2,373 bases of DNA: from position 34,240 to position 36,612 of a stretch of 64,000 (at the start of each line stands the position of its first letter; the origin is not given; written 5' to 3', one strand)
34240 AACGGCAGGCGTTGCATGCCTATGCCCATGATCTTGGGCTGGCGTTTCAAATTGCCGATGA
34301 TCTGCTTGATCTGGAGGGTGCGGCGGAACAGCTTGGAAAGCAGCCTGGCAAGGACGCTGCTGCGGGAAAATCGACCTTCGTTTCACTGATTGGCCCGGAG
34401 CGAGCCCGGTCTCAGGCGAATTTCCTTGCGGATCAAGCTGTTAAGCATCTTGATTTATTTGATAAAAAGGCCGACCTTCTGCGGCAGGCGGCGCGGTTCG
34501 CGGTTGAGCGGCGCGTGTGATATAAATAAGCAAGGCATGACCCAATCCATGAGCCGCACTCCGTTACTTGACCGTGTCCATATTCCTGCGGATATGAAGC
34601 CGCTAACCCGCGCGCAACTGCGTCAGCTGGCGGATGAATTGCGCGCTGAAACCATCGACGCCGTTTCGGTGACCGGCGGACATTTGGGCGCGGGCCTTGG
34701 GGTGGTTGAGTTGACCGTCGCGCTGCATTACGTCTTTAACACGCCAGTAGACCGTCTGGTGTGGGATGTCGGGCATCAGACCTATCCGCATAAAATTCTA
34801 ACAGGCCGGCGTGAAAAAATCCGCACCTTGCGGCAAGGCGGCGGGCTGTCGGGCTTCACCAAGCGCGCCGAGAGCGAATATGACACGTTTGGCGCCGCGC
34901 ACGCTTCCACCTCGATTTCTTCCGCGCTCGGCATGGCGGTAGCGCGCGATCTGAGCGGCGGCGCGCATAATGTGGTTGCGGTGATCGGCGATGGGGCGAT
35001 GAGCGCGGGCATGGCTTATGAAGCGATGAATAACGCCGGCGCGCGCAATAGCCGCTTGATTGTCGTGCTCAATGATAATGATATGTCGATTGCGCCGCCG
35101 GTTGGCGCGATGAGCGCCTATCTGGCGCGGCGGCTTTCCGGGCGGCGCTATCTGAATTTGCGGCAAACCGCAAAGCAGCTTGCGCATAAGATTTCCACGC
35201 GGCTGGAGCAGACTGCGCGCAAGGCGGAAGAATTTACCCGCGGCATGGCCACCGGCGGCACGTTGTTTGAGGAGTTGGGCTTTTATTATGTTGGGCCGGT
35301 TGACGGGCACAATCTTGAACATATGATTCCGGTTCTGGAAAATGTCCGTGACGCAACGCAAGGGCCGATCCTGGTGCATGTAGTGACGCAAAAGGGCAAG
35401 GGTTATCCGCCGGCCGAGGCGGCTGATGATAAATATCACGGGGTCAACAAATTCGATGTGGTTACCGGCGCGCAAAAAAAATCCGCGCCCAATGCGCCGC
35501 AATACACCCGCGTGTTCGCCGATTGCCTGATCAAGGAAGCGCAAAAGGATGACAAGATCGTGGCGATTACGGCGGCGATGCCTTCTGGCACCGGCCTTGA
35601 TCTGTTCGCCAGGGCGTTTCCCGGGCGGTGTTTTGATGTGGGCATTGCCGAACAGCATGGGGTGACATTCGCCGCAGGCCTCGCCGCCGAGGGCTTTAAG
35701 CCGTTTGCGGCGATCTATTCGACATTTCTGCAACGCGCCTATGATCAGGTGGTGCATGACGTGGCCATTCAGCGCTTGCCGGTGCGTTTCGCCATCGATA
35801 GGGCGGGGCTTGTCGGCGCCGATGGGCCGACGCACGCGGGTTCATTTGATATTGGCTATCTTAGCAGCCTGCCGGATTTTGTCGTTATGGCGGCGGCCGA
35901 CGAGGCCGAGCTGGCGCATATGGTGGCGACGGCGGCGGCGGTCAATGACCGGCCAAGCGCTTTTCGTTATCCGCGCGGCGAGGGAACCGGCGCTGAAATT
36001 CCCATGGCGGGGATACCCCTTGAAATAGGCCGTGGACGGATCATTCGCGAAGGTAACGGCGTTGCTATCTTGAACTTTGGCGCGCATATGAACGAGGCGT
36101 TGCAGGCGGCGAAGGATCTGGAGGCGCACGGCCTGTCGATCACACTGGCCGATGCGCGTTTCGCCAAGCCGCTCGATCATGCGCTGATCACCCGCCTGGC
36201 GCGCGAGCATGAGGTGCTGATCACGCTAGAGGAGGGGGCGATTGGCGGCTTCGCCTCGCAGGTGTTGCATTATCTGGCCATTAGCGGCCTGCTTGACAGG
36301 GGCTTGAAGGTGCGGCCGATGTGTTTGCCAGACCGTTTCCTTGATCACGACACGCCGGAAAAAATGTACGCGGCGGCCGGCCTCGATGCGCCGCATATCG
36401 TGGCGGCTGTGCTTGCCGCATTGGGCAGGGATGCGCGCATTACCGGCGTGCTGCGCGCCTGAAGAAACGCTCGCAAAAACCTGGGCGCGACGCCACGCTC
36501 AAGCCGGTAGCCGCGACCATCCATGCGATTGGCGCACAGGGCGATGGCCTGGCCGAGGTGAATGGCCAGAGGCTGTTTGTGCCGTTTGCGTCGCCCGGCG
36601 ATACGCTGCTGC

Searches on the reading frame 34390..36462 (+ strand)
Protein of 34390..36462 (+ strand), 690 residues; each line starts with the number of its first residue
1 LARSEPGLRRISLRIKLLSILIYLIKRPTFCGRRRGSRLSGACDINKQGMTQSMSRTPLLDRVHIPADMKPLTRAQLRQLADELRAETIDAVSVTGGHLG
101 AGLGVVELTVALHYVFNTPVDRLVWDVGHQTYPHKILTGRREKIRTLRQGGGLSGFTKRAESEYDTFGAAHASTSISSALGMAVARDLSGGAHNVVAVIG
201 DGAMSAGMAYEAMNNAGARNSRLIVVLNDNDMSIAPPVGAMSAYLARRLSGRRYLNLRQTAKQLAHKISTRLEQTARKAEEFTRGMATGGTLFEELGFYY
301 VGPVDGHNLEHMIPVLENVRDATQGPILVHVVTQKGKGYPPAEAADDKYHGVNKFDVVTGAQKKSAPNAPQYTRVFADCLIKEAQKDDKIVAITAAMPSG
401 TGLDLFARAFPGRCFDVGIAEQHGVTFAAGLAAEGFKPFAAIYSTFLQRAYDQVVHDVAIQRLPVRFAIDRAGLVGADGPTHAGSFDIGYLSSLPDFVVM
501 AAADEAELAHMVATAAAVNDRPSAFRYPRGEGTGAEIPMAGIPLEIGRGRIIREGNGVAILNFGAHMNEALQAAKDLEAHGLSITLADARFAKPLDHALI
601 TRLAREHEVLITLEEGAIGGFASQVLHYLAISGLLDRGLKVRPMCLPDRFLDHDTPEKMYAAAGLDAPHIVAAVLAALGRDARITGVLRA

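Call 7: search_protein_families(library=ncbifam, proteins=[window:34390-36462:+])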
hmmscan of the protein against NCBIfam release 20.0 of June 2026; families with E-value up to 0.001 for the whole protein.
window:34390-36462:+ (690 aa): 11 families
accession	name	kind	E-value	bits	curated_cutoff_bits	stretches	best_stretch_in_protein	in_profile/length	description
TIGR00204.1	dxs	equivalog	4.4e-240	798.4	465.95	1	63-678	4-615/616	1-deoxy-D-xylulose-5-phosphate synthase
NF003933.0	PRK05444.2-2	equivalog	1.2e-173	578.9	395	1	57-676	5-603/606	1-deoxy-D-xylulose-5-phosphate synthase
NF008968.0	PRK12315.1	subfamily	2.8e-152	508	510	2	291-677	202-580/582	1-deoxy-D-xylulose-5-phosphate synthase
NF004559.0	PRK05899.2-5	equivalog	5.6e-50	170.2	488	2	373-678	321-624/627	transketolase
NF004556.0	PRK05899.2-2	equivalog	1.3e-25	89.7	575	1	367-677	323-637/639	transketolase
NF006667.0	PRK09212.1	subfamily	2.9e-15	56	321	1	405-627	44-274/327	pyruvate dehydrogenase complex E1 component subunit beta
TIGR00232.1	tktlase_bact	equivalog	1.8e-13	49.8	682.25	1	413-580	397-565/654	transketolase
NF004558.0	PRK05899.2-4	equivalog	1e-12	47.3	788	1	405-614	384-597/651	transketolase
NF008854.0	PRK11892.1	equivalog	1.3e-11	43.8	454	1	415-616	192-401/464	pyruvate dehydrogenase complex E1 component subunit beta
TIGR03181.1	PDH_E1_alph_x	equivalog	2e-11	43.4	411.35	1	173-242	125-194/341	pyruvate dehydrogenase (acetyl-transferring) E1 component subunit alpha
TIGR03182.1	PDH_E1_alph_y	equivalog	2.5e-06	26.7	393.85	1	168-235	108-175/315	pyruvate dehydrogenase (acetyl-transferring) E1 component subunit alpha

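Call 8: find_related_loci(query=window:34561-36462:+, collection=genome_contigs, flank=10000)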
Query window:34561-36462:+ (633 aa) in genome_contigs; peptide patterns used: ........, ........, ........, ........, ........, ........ (x = any residue, [..] = any of these).
600 stretches matched a pattern (row limit reached: there are more); 599 encode a relative of the query (tblastn E <= 1e-3); the best 80 are kept; 80 distinct loci.
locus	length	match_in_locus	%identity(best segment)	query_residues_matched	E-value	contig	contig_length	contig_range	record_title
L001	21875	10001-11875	75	1-625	0e+0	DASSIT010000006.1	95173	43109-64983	MAG TPA_asm: Pseudolabrys sp. isolate SMAG_U1095 k141_355465, whole genome shotgun sequence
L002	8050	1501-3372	74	1-624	0e+0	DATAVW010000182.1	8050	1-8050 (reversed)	MAG TPA_asm: Rhizomicrobium sp. isolate SMAG_U5609 k141_2170159, whole genome shotgun sequence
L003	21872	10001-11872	76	1-624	0e+0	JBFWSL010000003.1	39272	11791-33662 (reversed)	MAG: Hyphomicrobiales bacterium isolate CA_2019_TPBF_229 NODE_6003_length_39272_cov_4.580815_TPBF, whole genome shotgun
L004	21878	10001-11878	74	1-626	0e+0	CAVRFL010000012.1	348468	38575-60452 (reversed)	MAG: uncultured Alphaproteobacteria bacterium isolate MFD04850.bin.2.74 genome assembly, contig: contig_34762, whole gen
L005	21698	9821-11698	74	1-626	0e+0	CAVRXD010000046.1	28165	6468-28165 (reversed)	MAG: uncultured Alphaproteobacteria bacterium isolate MFD06229.bin.1.60 genome assembly, contig: contig_69521, whole gen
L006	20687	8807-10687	73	1-626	0e+0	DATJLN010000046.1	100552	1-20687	MAG TPA_asm: Xanthobacteraceae bacterium isolate SMAG_U14810 k141_4592202, whole genome shotgun sequence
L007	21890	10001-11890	72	1-630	0e+0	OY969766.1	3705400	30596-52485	MAG: uncultured Alphaproteobacteria bacterium isolate MFD05674.bin.c.1 genome assembly, chromosome: 1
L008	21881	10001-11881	74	2-628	0e+0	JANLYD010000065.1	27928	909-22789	MAG: Hyphomicrobiaceae bacterium isolate OTE_14_metabat.410 OTE_14_k141_1078462, whole genome shotgun sequence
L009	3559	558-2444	72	1-628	0e+0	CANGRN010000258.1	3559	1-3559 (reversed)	MAG: Alphaproteobacteria bacterium isolate Jr-7aug17-80 genome assembly, contig: Jr-7aug17-C49917, whole genome shotgun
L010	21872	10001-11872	73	2-625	0e+0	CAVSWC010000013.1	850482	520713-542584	MAG: uncultured Alphaproteobacteria bacterium isolate MFD05747.bin.2.175 genome assembly, contig: contig_60136, whole ge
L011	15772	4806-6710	72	1-633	0e+0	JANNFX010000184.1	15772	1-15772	MAG: Hyphomicrobium sp. isolate OTE_75_metabat_254 OTE_75_k141_3404205, whole genome shotgun sequence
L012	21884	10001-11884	73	1-627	0e+0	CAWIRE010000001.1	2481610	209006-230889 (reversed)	MAG: uncultured Alphaproteobacteria bacterium isolate MFD03044.bin.1.46 genome assembly, contig: contig_11044, whole gen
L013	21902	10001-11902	72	1-633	0e+0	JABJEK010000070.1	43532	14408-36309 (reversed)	MAG: Rhodospirillaceae bacterium isolate SI074_bin10 k141_1384889, whole genome shotgun sequence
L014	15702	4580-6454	74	1-625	0e+0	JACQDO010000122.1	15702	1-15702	MAG: Hyphomicrobiales bacterium isolate NC_groundwater_996_Pr1_S-0.65um_64_10 Montesol18_Sp65_coassembly_scaffold_323617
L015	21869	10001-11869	73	1-623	0e+0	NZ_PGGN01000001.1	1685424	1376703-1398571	Phyllobacterium endophyticum strain PEPV15 NODE_1_length_1685424_cov_60.9531, whole genome shotgun sequence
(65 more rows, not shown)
